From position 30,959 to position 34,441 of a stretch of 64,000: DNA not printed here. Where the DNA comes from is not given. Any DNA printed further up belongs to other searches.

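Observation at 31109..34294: TA-flanked 1061-aa PLD-nuclease / SF2-helicase / DUF3427 protein: candidate single-gene defence module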

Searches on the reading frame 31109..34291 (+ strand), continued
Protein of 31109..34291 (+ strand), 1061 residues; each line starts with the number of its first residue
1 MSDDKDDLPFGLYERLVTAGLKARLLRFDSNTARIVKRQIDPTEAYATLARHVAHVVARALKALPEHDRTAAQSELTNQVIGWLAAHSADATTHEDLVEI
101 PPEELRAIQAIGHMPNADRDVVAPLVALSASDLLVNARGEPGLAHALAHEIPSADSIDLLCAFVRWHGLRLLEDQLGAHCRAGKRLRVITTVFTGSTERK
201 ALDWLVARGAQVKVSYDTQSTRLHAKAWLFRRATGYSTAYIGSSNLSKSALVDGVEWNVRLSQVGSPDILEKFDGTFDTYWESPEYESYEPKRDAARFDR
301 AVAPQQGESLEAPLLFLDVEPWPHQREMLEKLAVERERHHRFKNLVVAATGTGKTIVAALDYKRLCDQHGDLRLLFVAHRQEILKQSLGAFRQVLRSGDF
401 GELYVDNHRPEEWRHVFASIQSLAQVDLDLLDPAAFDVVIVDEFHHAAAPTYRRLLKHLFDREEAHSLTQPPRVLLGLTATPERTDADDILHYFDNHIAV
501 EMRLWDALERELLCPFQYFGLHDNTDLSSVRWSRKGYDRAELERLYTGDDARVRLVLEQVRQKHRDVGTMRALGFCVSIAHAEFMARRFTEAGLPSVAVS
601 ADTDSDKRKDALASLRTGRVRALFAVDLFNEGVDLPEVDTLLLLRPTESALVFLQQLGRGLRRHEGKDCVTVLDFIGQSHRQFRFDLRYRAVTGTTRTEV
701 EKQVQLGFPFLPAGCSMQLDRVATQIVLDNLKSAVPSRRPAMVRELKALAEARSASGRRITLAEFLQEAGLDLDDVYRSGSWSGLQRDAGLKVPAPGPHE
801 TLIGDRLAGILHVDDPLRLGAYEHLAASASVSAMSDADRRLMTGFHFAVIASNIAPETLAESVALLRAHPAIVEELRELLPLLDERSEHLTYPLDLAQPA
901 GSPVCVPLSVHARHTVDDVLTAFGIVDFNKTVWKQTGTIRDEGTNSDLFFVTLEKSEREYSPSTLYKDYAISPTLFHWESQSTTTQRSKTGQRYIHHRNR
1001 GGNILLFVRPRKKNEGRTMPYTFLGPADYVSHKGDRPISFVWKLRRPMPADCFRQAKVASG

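Call 24: find_encoding_contigs(protein=P0034, flank=10000, max_places=2)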
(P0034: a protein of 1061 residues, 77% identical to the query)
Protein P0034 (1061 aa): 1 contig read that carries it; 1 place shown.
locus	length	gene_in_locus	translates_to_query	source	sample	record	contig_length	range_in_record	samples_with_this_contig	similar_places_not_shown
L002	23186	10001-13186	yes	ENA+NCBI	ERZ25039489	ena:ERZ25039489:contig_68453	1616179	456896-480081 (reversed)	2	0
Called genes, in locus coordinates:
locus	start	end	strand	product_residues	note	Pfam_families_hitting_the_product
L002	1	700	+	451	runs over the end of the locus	PF09967:DUF2201 (weak)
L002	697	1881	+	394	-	PF00438:S-AdoMet_synt_N, PF02772:S-AdoMet_synt_M (weak), PF02773:S-AdoMet_synt_C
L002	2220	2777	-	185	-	PF08843:AbiEii (weak)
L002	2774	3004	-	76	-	-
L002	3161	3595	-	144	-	PF04480:DUF559, PF18741:MTES_1575 (faint)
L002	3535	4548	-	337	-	PF00270:DEAD, PF04851:ResIII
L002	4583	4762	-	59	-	-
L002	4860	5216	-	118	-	PF22548:AEP-TOTE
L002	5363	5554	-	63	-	-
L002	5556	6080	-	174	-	PF08843:AbiEii (weak)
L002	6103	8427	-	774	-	PF13757:VIT_2, PF08487:VIT, PF00092:VWA, PF13519:VWA_2, PF13768:VWA_3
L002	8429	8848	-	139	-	PF00376:MerR, PF12728:HTH_17 (faint), PF13411:MerR_1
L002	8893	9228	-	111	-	-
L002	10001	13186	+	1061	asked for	PF13091:PLDc_2 (weak), PF00270:DEAD (weak), PF04851:ResIII, PF00271:Helicase_C, PF11907:DUF3427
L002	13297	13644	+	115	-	PF01541:GIY-YIG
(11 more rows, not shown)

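Call 25: find_related_loci(query=window:31109-34291:+, collection=genome_contigs, flank=8000)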
Query window:31109-34291:+ (1061 aa) in genome_contigs; peptide patterns used: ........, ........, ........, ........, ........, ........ (x = any residue, [..] = any of these).
177 stretches matched a pattern; 149 encode a relative of the query (tblastn E <= 1e-3); the best 80 are kept; 79 distinct loci.
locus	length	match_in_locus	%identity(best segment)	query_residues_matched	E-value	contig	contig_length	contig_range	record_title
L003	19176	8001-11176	95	1-1058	0e+0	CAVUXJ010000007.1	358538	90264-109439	MAG: uncultured Acidobacteriota bacterium isolate MFD06229.bin.3.98 genome assembly, contig: contig_2317, whole genome s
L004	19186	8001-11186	80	1-1061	0e+0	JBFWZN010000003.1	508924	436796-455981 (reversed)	MAG: Vicinamibacterales bacterium isolate CA_2019_TPBS_189 NODE_106_length_508924_cov_9.978956_TPBS, whole genome shotgu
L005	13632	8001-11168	82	4-1058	0e+0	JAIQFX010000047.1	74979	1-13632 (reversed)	MAG: Terriglobia bacterium isolate SRVP_36 SRVP18_hole-7m-from-trench_1_20cm_scaffold_522, whole genome shotgun sequence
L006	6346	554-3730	81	1-1058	0e+0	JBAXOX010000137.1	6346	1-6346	MAG: Acidobacteriota bacterium isolate ELA516 MAG516_137, whole genome shotgun sequence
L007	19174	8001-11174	78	1-1061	0e+0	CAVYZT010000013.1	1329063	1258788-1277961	MAG: uncultured Acidobacteriota bacterium isolate MFD02242.bin.1.229 genome assembly, contig: contig_6702, whole genome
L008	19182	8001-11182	95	1-1059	0e+0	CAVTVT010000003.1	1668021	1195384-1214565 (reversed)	MAG: Vicinamibacterales bacterium isolate MFD04944.bin.2.207 genome assembly, contig: contig_21266, whole genome shotgun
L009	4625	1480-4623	78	1-1048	0e+0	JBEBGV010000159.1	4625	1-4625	MAG: Vicinamibacterales bacterium isolate ATF_5 NODE_13958_length_4625_cov_2.735307, whole genome shotgun sequence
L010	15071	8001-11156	77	1-1061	0e+0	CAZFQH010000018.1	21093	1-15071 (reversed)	MAG TPA_asm: uncultured Acidobacteriota bacterium isolate SRP128246_co1_10 genome assembly, contig: NODE_5046_length_210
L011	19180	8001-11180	91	1-1061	0e+0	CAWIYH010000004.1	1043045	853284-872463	MAG: uncultured Acidobacteriota bacterium isolate MFD04944.bin.1.167 genome assembly, contig: contig_45804, whole genome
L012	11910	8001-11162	75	6-1058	0e+0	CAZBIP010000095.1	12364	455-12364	MAG TPA_asm: uncultured Vicinamibacterales bacterium isolate SRP192927_co7_141 genome assembly, contig: NODE_10211_lengt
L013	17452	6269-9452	88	1-1061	0e+0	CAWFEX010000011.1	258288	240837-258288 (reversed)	MAG: uncultured Acidobacteriota bacterium isolate MFD05567.bin.1.209 genome assembly, contig: contig_41841, whole genome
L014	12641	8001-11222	69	1-1060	0e+0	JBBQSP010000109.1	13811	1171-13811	MAG: Vicinamibacterales bacterium isolate Co_metawrap_1760 Cmw_1760_k141_3574447_length_13811_cov_9.0000, whole genome s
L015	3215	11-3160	71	1-1061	0e+0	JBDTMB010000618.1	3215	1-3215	MAG: Vicinamibacterales bacterium isolate cluster3_bin.116 NODE_196856_length_3215_cov_6.534810, whole genome shotgun se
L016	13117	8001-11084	69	7-1061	0e+0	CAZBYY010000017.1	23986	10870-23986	MAG TPA_asm: uncultured Acidobacterium sp. isolate SRP124364_co1_244 genome assembly, contig: NODE_1861_length_23986_cov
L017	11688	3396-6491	69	4-1061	0e+0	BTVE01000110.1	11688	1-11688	MAG: Acidimicrobiia bacterium AMX-MBFR-57 DNA, sequence110, whole genome shotgun sequence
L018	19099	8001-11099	68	6-1061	0e+0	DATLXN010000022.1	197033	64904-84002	MAG TPA_asm: Vicinamibacterales bacterium isolate SMAG_U13247 k141_105108, whole genome shotgun sequence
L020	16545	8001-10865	81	91-1061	0e+0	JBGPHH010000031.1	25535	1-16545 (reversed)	MAG: Vicinamibacteria bacterium isolate OBJ_0618_7090110_363 k141_4151664_length_25535_cov_13.3652, whole genome shotgun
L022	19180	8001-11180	89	1-1061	0e+0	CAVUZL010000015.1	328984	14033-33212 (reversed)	MAG: uncultured Acidobacteriota bacterium isolate MFD05521.bin.2.215 genome assembly, contig: contig_75702, whole genome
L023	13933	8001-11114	58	8-1061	0e+0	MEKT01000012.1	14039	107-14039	MAG: Acidobacteria bacterium RIFCSPLOWO2_02_FULL_65_29 rifcsplowo2_02_scaffold_11416, whole genome shotgun sequence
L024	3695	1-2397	73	248-1054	0e+0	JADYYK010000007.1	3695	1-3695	MAG: Deltaproteobacteria bacterium isolate SJ525 c_000000041247, whole genome shotgun sequence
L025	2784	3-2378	73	255-1054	0e+0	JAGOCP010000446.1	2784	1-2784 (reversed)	MAG: Thermoanaerobaculia bacterium isolate Go_SlAct_bin_66 Go_SlAct_322241_length_2784_cov_4.034249, whole genome shotgu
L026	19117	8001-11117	55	6-1061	0e+0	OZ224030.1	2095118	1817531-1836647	MAG: Bryobacterales bacterium isolate 7c2e36ee-14bd-451a-b5bf-70b98c7e11c2 genome assembly, chromosome: 1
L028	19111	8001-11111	49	7-1061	0e+0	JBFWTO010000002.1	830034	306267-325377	MAG: Acidimicrobiia bacterium isolate CA_2019_TPBF_49 NODE_50_length_830034_cov_9.621593_TPBF, whole genome shotgun sequ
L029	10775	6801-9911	49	6-1061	0e+0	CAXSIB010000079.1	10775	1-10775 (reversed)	MAG: uncultured Actinomycetales bacterium isolate private_VT22_metawrap_bin.3 genome assembly, contig: private_VT22_meta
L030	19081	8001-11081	47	11-1061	0e+0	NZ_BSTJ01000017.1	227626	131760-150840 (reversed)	Actinoallomurus iriomotensis strain NBRC 103681 sequence17, whole genome shotgun sequence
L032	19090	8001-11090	49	9-1061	0e+0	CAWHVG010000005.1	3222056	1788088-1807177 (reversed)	MAG: uncultured proteobacterium isolate MFD02416.bin.1.293 genome assembly, contig: contig_6130, whole genome shotgun se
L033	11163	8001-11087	46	7-1061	0e+0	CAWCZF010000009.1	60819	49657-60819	MAG: uncultured Actinomycetota bacterium isolate MFD01213.bin.2.184 genome assembly, contig: contig_63560, whole genome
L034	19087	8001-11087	50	7-1061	0e+0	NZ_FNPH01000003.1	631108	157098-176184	Micromonospora pattaloongensis strain DSM 45245, whole genome shotgun sequence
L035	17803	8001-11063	47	11-1061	0e+0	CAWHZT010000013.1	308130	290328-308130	MAG: uncultured Actinomycetota bacterium isolate MFD09368.bin.2.21 genome assembly, contig: contig_33666, whole genome s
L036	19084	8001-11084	46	11-1061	0e+0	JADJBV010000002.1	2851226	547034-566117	MAG: Deltaproteobacteria bacterium isolate Aved_18-Q3-R54-62_BAT3C.540 tig00000449-10-28489590, whole genome shotgun seq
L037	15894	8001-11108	48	1-1061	0e+0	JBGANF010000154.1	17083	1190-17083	MAG: Polyangiaceae bacterium isolate MAG_AAO_H10.108 AAOH10-108_opera_contig_9612, whole genome shotgun sequence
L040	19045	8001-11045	49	9-1061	0e+0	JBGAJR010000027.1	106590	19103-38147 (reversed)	MAG: Polyangiaceae bacterium isolate MAG_AAO_H125.41 AAOH125-41_opera_contig_748, whole genome shotgun sequence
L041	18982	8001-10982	48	49-1061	0e+0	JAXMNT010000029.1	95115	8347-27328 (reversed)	MAG: Deltaproteobacteria bacterium isolate EC_MBin.16 ECX_326CoAssmbCtg, whole genome shotgun sequence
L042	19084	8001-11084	45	7-1061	0e+0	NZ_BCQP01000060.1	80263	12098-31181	Actinomadura chibensis NBRC 106107, whole genome shotgun sequence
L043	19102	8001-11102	48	11-1061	0e+0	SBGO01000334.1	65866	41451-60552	MAG: Deltaproteobacteria bacterium isolate M1802 scaffold_71_1, whole genome shotgun sequence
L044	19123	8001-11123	54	8-1061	0e+0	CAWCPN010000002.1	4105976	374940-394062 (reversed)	MAG: uncultured Acidobacteriota bacterium isolate MFD04944.bin.1.75 genome assembly, contig: contig_2100, whole genome s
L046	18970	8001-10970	48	7-1061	0e+0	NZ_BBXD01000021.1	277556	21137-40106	Herbidospora mongoliensis strain NBRC 105882, whole genome shotgun sequence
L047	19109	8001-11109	52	9-1061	0e+0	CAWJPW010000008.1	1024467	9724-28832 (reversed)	MAG: uncultured Acidobacteriota bacterium isolate MFD02923.bin.1.132 genome assembly, contig: contig_7840, whole genome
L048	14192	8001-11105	44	7-1061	0e+0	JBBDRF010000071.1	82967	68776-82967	MAG: Phycisphaeraceae bacterium isolate LejiaC_63_19 Lejia_C_678_length_82967_cov_12, whole genome shotgun sequence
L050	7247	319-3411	46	8-1061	0e+0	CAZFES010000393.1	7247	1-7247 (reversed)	MAG TPA_asm: uncultured Polyangiaceae bacterium isolate SRP193661_co2_177 genome assembly, contig: NODE_8087_length_7247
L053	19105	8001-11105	44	3-1061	0e+0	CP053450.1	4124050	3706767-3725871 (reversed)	MAG: Planctomycetota bacterium isolate PNC22 chromosome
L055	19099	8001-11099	48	11-1061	0e+0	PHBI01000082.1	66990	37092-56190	MAG: Deltaproteobacteria bacterium HGW-Deltaproteobacteria-14 08E140C01_z5_2013_Ig3399_v2_scaffold_1329, whole genome sh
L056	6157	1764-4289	50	186-1061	0e+0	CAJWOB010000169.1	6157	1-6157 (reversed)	MAG TPA_asm: uncultured Spirochaetaceae bacterium isolate ERR599156_bin.137_MetaBAT_v2.12.1_MAG genome assembly, contig:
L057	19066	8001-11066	44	11-1061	0e+0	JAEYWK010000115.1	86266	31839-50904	MAG: Proteobacteria bacterium isolate OH_CBlB_264 k127_189349, whole genome shotgun sequence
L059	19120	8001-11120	55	9-1061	0e+0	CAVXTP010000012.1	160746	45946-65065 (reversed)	MAG: uncultured Acidobacteriota bacterium isolate MFD05942.bin.1.319 genome assembly, contig: contig_33778, whole genome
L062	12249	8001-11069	46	11-1061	0e+0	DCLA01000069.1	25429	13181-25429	MAG TPA_asm: Myxococcales bacterium UBA1660 UBA1660_contig_26364, whole genome shotgun sequence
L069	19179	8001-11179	95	1-1061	0e+0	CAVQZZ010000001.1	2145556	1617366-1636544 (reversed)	MAG: uncultured Acidobacteriota bacterium isolate MFD00031.bin.2.164 genome assembly, contig: contig_12689, whole genome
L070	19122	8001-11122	67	1-1061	0e+0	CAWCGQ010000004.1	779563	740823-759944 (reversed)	MAG: uncultured Acidimicrobiia bacterium isolate MFD01275.bin.1.78 genome assembly, contig: contig_3347, whole genome sh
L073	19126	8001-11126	38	5-1061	0e+0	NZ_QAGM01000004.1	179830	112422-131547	Oceanimonas marisflavi strain 102-Na3 scaffold_4, whole genome shotgun sequence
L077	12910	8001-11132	38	8-1061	0e+0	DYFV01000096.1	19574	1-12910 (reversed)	MAG TPA_asm: Azoarcus sp. isolate BE2011_69_25 Afr_mines_BE2011_828_length_19574_cov_9_505200, whole genome shotgun sequ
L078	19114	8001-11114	36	5-1058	0e+0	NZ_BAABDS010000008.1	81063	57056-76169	Oceanisphaera sediminis strain JCM 17329 sequence08, whole genome shotgun sequence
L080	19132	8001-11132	36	1-1058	0e+0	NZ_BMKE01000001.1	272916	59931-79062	Oceanisphaera marina strain CGMCC 1.15923 sequence01, whole genome shotgun sequence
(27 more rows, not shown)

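Call 33: find_homologous_proteins(query=A1, max_evalue=1e-20)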
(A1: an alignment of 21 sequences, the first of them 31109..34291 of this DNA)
Query A1 (21 sequences) (1061 aa, profile of the alignment): 8000 proteins with E <= 1e-20 among 8000 candidates; the best 120 are listed.
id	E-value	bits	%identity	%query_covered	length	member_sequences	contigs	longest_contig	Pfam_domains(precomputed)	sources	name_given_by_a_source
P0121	0.0e+0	1555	58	99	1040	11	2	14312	PF00270.36,PF13091.13,PF11907.14,PF18766.8,PF00271.38,PF04851.22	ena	-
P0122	0.0e+0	1548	58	99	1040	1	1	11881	PF00270.36,PF13091.13,PF11907.14,PF18766.8,PF00271.38,PF04851.22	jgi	jgi:superfamily II DNA or RNA helicase/HKD family nuclease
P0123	0.0e+0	1542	58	99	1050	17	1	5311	PF00270.36,PF13091.13,PF11907.14,PF18766.8,PF00271.38,PF04851.22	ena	-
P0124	0.0e+0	1535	55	100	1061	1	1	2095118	PF00270.36,PF13091.13,PF11907.14,PF18766.8,PF00271.38,PF04851.22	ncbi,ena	-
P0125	0.0e+0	1534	58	99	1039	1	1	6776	PF00270.36,PF13091.13,PF11907.14,PF18766.8,PF00271.38,PF04851.22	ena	-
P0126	0.0e+0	1529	58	99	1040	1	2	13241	PF00270.36,PF13091.13,PF11907.14,PF18766.8,PF00271.38,PF04851.22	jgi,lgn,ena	jgi:superfamily II DNA or RNA helicase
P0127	0.0e+0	1528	59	99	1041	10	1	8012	PF00270.36,PF13091.13,PF11907.14,PF18766.8,PF00271.38,PF04851.22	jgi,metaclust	metaclust:\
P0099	0.0e+0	1525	68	100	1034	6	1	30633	PF00270.36,PF13091.13,PF11907.14,PF18766.8,PF00271.38,PF04851.22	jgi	jgi:superfamily II DNA or RNA helicase/HKD family nuclease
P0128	0.0e+0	1524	58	99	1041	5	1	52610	PF00270.36,PF13091.13,PF11907.14,PF18766.8,PF00271.38,PF04851.22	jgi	jgi:superfamily II DNA or RNA helicase/HKD family nuclease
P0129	0.0e+0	1523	57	99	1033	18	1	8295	PF00270.36,PF13091.13,PF11907.14,PF18766.8,PF00271.38,PF04851.22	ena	-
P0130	0.0e+0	1522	56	99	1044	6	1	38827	PF00270.36,PF13091.13,PF11907.14,PF18766.8,PF00271.38,PF04851.22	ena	-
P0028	0.0e+0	1514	80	100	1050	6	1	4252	PF00270.36,PF13091.13,PF11907.14,PF18766.8,PF00271.38,PF04851.22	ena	-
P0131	0.0e+0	1514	58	99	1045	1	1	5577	PF00270.36,PF13091.13,PF11907.14,PF18766.8,PF00271.38,PF04851.22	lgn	-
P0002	0.0e+0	1513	89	100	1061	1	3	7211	PF00270.36,PF13091.13,PF11907.14,PF18766.8,PF00271.38,PF04851.22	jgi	jgi:superfamily II DNA or RNA helicase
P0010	0.0e+0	1511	88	100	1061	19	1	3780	PF00270.36,PF13091.13,PF11907.14,PF00271.38,PF04851.22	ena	-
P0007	0.0e+0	1506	88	100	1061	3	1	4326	PF00270.36,PF13091.13,PF11907.14,PF18766.8,PF00271.38,PF04851.22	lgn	-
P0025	0.0e+0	1505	81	99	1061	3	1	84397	PF00270.36,PF13091.13,PF11907.14,PF18766.8,PF00271.38,PF04851.22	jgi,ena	jgi:superfamily II DNA or RNA helicase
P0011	0.0e+0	1504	87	100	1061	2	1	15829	PF00270.36,PF13091.13,PF11907.14,PF18766.8,PF00271.38,PF04851.22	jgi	jgi:superfamily II DNA or RNA helicase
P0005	0.0e+0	1503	89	100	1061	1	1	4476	PF00270.36,PF13091.13,PF11907.14,PF00271.38,PF04851.22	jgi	-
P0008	0.0e+0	1503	88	100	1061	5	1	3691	PF00270.36,PF13091.13,PF11907.14,PF00271.38,PF04851.22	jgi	jgi:superfamily II DNA or RNA helicase/HKD family nuclease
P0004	0.0e+0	1502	89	100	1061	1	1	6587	PF00270.36,PF13091.13,PF11907.14,PF00271.38,PF04851.22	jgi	jgi:superfamily II DNA or RNA helicase/HKD family nuclease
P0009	0.0e+0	1501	88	100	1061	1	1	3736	PF00270.36,PF13091.13,PF11907.14,PF00271.38,PF04851.22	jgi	jgi:superfamily II DNA or RNA helicase/HKD family nuclease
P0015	0.0e+0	1501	85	100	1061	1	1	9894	PF00270.36,PF13091.13,PF11907.14,PF18766.8,PF00271.38,PF04851.22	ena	-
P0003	0.0e+0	1499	89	100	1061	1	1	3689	PF00270.36,PF13091.13,PF11907.14,PF00271.38,PF04851.22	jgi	jgi:superfamily II DNA or RNA helicase/HKD family nuclease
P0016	0.0e+0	1495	85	100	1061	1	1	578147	PF00270.36,PF13091.13,PF11907.14,PF18766.8,PF00271.38,PF04851.22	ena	-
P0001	0.0e+0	1495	90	100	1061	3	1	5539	PF00270.36,PF13091.13,PF11907.14,PF00271.38,PF04851.22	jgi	jgi:superfamily II DNA or RNA helicase/HKD family nuclease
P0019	0.0e+0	1493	85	100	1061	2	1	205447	PF00270.36,PF13091.13,PF11907.14,PF00271.38,PF04851.22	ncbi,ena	-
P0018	0.0e+0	1492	84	100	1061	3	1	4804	PF00270.36,PF13091.13,PF11907.14,PF18766.8,PF00271.38,PF04851.22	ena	-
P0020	0.0e+0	1490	83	100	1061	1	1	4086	PF00270.36,PF13091.13,PF11907.14,PF00271.38,PF04851.22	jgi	jgi:superfamily II DNA or RNA helicase/HKD family nuclease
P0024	0.0e+0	1490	82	100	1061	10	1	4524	PF00270.36,PF13091.13,PF11907.14,PF18766.8,PF00271.38,PF04851.22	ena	-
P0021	0.0e+0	1489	83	100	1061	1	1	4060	PF00270.36,PF13091.13,PF11907.14,PF18766.8,PF00271.38,PF04851.22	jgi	jgi:superfamily II DNA or RNA helicase/HKD family nuclease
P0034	0.0e+0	1486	77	100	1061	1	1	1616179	PF00270.36,PF13091.13,PF11907.14,PF00271.38,PF04851.22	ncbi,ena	-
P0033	0.0e+0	1485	77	100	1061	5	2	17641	PF00270.36,PF13091.13,PF11907.14,PF00271.38,PF04851.22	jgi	jgi:superfamily II DNA or RNA helicase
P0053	0.0e+0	1484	69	99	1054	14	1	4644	PF00270.36,PF13091.13,PF11907.14,PF18766.8,PF00271.38,PF04851.22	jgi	jgi:superfamily II DNA or RNA helicase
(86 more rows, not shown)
